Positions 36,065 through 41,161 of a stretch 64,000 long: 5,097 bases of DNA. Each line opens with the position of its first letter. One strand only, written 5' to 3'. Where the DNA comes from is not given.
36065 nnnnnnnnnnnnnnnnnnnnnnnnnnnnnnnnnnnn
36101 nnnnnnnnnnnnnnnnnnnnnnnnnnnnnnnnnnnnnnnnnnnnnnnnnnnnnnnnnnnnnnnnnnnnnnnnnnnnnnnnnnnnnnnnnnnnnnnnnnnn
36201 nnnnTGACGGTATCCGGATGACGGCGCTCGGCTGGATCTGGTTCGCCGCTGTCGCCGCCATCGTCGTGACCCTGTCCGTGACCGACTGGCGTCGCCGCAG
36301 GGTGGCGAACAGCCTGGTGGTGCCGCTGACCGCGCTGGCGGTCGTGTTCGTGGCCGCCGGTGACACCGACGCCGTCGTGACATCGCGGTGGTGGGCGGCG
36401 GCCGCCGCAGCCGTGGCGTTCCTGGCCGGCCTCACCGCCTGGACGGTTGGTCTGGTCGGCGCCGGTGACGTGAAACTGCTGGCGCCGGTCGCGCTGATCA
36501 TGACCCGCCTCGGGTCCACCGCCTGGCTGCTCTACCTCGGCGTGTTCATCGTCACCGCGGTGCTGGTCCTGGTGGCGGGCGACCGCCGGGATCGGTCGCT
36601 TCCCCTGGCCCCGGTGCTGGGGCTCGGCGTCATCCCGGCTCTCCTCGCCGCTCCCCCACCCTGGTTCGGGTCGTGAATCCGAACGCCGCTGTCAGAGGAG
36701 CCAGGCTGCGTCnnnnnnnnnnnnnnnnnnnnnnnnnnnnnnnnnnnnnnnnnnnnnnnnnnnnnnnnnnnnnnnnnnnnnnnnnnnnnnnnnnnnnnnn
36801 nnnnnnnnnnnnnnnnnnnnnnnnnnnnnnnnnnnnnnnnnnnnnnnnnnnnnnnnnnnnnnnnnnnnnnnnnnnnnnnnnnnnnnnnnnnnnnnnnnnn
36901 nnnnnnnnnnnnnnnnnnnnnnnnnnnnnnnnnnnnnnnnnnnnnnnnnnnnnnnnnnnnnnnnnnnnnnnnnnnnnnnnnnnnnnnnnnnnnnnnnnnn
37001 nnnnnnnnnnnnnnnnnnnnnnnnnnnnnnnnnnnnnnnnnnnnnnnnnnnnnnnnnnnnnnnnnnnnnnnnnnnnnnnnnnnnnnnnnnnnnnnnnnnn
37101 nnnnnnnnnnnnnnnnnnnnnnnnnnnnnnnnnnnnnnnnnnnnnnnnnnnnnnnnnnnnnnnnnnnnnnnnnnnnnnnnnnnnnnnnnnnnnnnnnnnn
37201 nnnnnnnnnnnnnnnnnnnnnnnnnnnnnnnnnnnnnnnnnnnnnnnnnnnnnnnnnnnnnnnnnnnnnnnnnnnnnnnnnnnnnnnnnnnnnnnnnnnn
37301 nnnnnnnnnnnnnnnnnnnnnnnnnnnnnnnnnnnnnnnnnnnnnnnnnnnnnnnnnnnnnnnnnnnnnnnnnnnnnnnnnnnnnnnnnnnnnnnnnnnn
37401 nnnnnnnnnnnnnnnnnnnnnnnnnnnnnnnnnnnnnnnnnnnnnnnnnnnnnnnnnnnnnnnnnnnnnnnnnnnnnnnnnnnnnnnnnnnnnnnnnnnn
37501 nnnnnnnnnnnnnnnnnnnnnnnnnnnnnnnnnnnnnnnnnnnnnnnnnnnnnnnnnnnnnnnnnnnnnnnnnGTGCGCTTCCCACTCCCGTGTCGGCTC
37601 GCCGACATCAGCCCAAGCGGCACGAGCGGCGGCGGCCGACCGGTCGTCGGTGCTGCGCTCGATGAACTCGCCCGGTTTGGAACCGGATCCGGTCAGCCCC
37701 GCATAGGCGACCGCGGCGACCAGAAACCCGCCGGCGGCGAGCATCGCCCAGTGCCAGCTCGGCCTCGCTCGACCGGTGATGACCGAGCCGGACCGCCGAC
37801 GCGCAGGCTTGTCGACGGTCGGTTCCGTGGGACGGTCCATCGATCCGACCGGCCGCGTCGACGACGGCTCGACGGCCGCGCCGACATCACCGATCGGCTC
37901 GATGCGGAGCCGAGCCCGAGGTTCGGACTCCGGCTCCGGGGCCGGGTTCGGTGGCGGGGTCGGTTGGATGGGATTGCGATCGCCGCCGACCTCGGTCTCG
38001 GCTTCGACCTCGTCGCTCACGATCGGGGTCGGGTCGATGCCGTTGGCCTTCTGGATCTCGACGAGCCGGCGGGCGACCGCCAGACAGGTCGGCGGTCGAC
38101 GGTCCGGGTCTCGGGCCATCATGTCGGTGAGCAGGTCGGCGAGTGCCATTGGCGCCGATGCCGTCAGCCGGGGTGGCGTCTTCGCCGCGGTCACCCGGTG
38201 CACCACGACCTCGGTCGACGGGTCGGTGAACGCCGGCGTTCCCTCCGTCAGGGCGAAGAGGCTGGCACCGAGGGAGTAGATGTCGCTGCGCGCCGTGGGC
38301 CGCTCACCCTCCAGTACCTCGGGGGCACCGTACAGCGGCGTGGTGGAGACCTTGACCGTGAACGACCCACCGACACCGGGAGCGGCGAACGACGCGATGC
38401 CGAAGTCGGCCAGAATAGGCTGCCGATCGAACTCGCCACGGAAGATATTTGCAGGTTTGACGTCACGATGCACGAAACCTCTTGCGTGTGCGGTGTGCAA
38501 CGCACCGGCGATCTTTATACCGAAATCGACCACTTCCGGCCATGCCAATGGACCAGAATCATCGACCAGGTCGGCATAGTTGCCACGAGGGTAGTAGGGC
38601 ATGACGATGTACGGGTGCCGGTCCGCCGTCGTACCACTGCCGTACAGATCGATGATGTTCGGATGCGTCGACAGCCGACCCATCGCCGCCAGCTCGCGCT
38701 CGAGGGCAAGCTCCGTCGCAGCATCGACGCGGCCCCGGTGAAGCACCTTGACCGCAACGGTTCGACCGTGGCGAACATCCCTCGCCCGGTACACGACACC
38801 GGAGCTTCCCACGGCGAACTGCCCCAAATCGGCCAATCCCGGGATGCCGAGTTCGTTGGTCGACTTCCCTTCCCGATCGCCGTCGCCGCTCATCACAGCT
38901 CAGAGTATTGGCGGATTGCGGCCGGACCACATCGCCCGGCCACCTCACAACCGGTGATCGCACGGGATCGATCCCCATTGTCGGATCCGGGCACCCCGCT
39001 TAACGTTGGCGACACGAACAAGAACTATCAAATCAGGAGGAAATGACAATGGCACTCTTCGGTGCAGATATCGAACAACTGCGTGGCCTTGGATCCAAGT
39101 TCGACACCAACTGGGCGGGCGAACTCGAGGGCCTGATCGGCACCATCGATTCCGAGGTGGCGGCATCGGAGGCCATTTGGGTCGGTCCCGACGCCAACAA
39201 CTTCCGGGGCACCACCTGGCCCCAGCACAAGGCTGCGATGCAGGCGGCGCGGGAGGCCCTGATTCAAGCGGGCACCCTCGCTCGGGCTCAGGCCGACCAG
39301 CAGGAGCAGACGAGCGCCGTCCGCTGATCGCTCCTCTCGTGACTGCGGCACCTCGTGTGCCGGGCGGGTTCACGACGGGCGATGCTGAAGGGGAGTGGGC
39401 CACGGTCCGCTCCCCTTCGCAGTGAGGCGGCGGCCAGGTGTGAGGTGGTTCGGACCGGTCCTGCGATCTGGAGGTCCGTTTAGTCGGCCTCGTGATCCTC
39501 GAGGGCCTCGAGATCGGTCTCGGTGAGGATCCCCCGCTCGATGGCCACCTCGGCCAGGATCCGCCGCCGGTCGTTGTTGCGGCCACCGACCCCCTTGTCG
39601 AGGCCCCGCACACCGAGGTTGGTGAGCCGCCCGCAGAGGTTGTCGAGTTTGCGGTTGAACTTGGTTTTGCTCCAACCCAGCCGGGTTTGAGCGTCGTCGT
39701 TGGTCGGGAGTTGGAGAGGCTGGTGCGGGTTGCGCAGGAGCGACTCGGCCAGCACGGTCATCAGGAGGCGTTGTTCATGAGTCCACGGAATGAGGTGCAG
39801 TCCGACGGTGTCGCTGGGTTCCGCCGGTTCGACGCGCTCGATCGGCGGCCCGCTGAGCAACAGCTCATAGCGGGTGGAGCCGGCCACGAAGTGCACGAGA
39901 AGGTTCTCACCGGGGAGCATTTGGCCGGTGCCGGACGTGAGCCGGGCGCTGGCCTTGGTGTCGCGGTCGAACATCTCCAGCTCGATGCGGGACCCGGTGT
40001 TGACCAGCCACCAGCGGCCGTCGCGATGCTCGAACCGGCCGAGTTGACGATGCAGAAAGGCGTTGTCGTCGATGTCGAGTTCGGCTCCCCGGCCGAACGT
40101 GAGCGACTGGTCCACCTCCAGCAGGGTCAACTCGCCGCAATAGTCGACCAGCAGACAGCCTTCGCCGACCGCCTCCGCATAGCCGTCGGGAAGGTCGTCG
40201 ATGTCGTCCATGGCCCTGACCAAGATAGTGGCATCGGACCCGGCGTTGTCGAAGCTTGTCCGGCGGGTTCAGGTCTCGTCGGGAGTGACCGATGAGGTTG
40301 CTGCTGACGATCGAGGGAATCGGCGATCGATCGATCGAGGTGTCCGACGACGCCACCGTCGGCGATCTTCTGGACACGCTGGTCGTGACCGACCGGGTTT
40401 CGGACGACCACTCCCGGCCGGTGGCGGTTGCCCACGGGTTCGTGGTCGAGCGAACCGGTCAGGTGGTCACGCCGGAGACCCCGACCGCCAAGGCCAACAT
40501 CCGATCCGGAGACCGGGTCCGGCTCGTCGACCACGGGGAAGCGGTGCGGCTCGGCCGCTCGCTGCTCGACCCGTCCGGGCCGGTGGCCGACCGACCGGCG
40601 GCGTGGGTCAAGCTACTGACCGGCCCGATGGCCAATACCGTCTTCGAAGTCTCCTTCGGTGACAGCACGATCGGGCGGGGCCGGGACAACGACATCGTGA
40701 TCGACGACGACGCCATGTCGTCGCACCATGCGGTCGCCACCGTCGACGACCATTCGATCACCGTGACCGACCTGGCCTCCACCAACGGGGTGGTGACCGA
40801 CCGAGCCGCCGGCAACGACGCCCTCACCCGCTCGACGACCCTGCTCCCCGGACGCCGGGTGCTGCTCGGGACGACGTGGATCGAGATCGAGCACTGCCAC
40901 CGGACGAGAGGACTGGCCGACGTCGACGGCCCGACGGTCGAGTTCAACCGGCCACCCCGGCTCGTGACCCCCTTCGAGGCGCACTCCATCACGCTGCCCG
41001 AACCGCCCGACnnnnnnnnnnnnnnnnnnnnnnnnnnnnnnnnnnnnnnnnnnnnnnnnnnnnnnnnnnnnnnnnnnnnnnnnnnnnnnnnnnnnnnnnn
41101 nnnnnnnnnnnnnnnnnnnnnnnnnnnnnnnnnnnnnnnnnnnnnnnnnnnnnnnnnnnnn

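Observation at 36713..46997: Minimal T7SS-like locus: one EccC/EssC ATPase plus WXG100 proteins, with none of the other canonical core components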

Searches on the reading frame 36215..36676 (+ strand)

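Call 5: search_protein_families(library=pfam, proteins=[window:36215-36676:+], max_evalue=0.1)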
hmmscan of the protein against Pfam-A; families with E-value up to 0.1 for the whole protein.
window:36215-36676:+ (153 aa): 1 family
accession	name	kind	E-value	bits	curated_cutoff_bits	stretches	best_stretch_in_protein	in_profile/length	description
PF01478.23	Peptidase_A24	-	7.2e-12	46.1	26.5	1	13-117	3-98/104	Type IV leader peptidase family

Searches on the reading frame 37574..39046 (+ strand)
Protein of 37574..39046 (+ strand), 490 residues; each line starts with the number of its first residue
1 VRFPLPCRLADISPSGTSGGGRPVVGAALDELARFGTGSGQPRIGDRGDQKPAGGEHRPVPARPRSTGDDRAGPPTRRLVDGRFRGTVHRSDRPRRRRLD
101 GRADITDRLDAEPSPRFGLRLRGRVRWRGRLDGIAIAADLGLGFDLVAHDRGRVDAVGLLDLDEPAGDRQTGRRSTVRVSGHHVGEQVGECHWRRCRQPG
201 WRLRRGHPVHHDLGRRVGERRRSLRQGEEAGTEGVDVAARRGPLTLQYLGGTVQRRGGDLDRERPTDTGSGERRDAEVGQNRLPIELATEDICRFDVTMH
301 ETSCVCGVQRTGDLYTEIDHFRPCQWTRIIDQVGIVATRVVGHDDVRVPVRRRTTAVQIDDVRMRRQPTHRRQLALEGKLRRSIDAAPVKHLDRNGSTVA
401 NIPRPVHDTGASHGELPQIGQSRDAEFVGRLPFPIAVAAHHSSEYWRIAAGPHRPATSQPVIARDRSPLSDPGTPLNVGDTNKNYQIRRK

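Call 66: search_protein_families(library=pfam, proteins=[window:37574-39046:+], max_evalue=0.01)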
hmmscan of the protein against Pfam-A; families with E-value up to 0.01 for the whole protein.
window:37574-39046:+ (490 aa): 0 families

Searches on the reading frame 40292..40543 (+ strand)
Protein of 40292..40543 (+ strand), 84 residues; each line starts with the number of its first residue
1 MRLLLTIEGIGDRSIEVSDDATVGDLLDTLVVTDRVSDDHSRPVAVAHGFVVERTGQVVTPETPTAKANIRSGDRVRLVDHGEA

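Call 58: search_solved_structures(query=A3, max_evalue=10, show_alignments=2)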
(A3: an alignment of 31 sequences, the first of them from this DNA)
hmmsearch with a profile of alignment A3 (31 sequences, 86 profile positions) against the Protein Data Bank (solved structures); distinct sequences matched with E-value up to 10: 32.
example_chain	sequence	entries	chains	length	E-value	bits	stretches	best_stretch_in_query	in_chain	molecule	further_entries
2mlb_A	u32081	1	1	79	1.4e-05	28.8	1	16-81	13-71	redesigned ubiquitin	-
6l0l_A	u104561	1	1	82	0.0028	21.4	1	11-83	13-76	Hydra-1ubq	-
6mdh_A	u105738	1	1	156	0.0031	21.2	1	48-81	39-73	Ubiquitin-like protein ISG15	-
3po0_A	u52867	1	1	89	0.0046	20.7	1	13-42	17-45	Small archaeal modifier protein 1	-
4hro_A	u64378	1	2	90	0.0049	20.6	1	13-42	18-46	Small archaeal modifier protein 1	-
2l83_A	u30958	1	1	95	0.0062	20.3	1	15-42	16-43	Small archaeal modifier protein 1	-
4kdi_C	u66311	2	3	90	0.099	16.4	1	1-80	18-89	Ubiquitin thioesterase OTU1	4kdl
3l09_A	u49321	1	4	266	0.12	16.2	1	15-72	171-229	Putative transcriptional regulator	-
2kd0_A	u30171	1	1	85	0.17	15.7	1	3-82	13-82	LRR repeats and ubiquitin-like domain-containing protein At2g30105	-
3gka_A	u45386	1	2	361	0.2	15.4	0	44-83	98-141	N-ethylmaleimide reductase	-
2m19_A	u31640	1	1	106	0.22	15.3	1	19-58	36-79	Molybdopterin converting factor subunit 1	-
1z2m_A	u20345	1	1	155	0.23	15.2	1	16-82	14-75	interferon, alpha-inducible protein (clone IFI-15K)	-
6bi8_C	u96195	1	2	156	0.23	15.2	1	16-82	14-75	Ubiquitin-like protein ISG15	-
3pse_B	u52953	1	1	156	0.23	15.2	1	16-82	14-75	Ubiquitin-like protein ISG15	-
8oif_I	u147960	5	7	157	0.24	15.2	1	16-82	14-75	Ubiquitin-like protein ISG15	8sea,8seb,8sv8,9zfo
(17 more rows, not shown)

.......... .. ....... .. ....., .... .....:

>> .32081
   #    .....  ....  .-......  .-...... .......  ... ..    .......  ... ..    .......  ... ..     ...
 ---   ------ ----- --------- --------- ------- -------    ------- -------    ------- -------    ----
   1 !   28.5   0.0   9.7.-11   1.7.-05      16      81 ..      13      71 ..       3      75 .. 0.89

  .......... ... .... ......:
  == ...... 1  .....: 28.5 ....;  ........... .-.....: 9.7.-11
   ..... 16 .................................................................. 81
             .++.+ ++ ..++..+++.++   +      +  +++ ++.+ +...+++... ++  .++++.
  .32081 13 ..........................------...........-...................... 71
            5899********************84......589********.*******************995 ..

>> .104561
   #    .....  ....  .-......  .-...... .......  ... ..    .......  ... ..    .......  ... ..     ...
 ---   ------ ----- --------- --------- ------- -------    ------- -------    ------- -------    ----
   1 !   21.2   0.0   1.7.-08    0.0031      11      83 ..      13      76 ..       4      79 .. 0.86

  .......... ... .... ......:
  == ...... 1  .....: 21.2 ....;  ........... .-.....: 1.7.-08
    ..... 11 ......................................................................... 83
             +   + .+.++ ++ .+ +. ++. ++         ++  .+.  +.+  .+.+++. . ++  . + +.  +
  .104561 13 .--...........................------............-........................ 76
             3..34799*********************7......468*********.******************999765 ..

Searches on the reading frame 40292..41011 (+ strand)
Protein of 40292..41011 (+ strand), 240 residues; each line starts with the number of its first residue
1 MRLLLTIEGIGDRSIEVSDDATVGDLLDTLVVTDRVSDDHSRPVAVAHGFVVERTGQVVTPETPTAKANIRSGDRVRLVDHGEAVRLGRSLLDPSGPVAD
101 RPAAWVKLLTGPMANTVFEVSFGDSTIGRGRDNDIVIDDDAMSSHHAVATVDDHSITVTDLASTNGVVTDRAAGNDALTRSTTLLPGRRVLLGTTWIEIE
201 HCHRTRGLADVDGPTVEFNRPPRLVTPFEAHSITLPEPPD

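Call 48: predict_structure(alignment_id=A1)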
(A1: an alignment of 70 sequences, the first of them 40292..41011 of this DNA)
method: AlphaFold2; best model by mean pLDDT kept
length: 240 residues; sequences in the alignment: 70
mean_pLDDT: 87.2   pTM: 0.63
mean pLDDT of the five models: 87.2, 86.7, 86.4, 85.9, 85.7
residues with pLDDT >= 90: 152; 70-90: 55; 50-70: 28; < 50: 5
segments of 3 or more residues with pLDDT < 50: none
pLDDT, mean of each block of 10 residues (from residue 1): 94 95 95 79 82 89 92 94 82 53 94 96 96 97 97 94 94 71 93 97 78 64 76 90
secondary structure, 60 per line:
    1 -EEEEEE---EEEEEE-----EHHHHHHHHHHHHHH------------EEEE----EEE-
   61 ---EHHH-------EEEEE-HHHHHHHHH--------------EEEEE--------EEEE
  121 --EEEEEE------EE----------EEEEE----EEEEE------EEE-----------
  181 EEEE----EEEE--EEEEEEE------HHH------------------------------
elements in order: E2-7 E11-16 H23-36 E49-52 E57-59 E75-79 H81-89 E104-108 E117-120 E123-128 E147-151 E156-160 E167-169 E181-184 E189-192 E195-201
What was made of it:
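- A Ubl domain is typical of T7SS (calls 48, 58).
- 40292..44770 (+): EssC/EccC-family membrane ATPase (1492 aa). Ubiquitin-like beta-grasp domain (1-80), FHA domain (104-201; GR128-129, S143xxH146, N165-G166), NRPPR motif, two TM helices (about 245-300), a linker/D0 region, then three FtsK-type P-loop domains (Walker A at 700, 1037, 1313). AF2 of residues 1-240, pLDDT 87 (call 48).
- On Type VII secretion in the broad sense (EccC/EssC ATPase + WXG100): AF2 shows a beta-grasp at 1-80 with pLDDT above 90 in most blocks (call 48).
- On T7SSb: The ATPase has Ubl + one FHA (call 48).
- Fused Ubl + FHA: AF2 pLDDT 87 with a beta-grasp at 1-80 and an FHA at 104-201 (call 48).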

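Call 52: fold_search(model_id=the predicted structure, library=pdb)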
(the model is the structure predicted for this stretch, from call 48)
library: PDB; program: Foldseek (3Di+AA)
matches with E <= 10: 1356; with E <= 0.001: 106
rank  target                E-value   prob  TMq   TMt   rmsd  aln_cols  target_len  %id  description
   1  7rj3_C                3.2e-09  1.00  0.37  0.84   1.5        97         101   27  Crystal Structure of the Forkhead Associated (FHA) Domain of the Glycogen Accumulation Regulator (GarA) from Mycobacte (released 2021-07-28)
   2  8p5x_G                3.4e-09  1.00  0.38  0.84   2.3       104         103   24  Single particle cryo-EM structure of the complex between Corynebacterium glutamicum homohexameric 2-oxoglutarate dehyd (released 2023-08-16)
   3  7rj3_A                3.9e-09  1.00  0.38  0.82   2.4       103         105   26  Crystal Structure of the Forkhead Associated (FHA) Domain of the Glycogen Accumulation Regulator (GarA) from Mycobacte (released 2021-07-28)
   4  4qcj                  4.1e-09  1.00  0.36  0.83   5.0       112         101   22  Crystal Structure of OdhI from Corynebacterium glutamicum (released 2014-07-02)
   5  6i2p_E                4.3e-09  1.00  0.37  0.82   3.6       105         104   27  Crystal structure of the Mycobacterium tuberculosis PknB kinase domain (L33E mutant) in complex with its substrate Gar (released 2019-05-22)
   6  6i2p_D                7.4e-09  1.00  0.37  0.74   8.9       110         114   25  Crystal structure of the Mycobacterium tuberculosis PknB kinase domain (L33E mutant) in complex with its substrate Gar (released 2019-05-22)
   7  6i2r_B                8.3e-09  1.00  0.37  0.90   1.5        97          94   27  Crystal structure of the SucA domain of Mycobacterium smegmatis KGD (alpha-ketoglutarate decarboxylase), mutant R802A, (released 2019-05-22)
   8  3poa_A                9.3e-09  1.00  0.35  0.83   3.6       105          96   25  Structural and functional analysis of phosphothreonine-dependent FHA domain interactions (released 2011-01-26)
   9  3oun_A                1.0e-08  1.00  0.35  0.88   1.9        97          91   24  Crystal structure of the FhaA FHA domain complexed with the intracellular domain of Rv3910 (released 2012-02-08)
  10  6i2q_B                1.2e-08  1.00  0.37  0.87   1.5        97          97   27  Crystal structure of the wild-type SucA domain of Mycobacterium smegmatis KGD (alpha-ketoglutarate decarboxylase), in  (released 2019-05-22)
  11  8p5r_G                1.9e-08  1.00  0.37  0.86   1.6        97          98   27  Crystal structure of full-length, homohexameric 2-oxoglutarate dehydrogenase KGD from Mycobacterium smegmatis in compl (released 2023-08-16)
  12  7rj3_B                2.5e-08  1.00  0.37  0.80   3.1       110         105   24  Crystal Structure of the Forkhead Associated (FHA) Domain of the Glycogen Accumulation Regulator (GarA) from Mycobacte (released 2021-07-28)
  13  3gqs_B                3.2e-08  1.00  0.36  0.83   2.1       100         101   28  Crystal structure of the FHA domain of CT664 protein from Chlamydia trachomatis (released 2009-04-07)
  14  3po8                  3.6e-08  1.00  0.35  0.82   2.1        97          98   25  Structural and functional analysis of phosphothreonine-dependent FHA domain interactions (released 2011-01-26)
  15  3gqs_A                3.8e-08  1.00  0.37  0.86   1.3       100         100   27  Crystal structure of the FHA domain of CT664 protein from Chlamydia trachomatis (released 2009-04-07)
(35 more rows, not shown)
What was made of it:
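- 40292..44770 (+): Foldseek finds FHA of GarA/OdhI/FhaA at 3e-9 (call 52).
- Foldseek FHA hits at 3e-9 (call 52).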
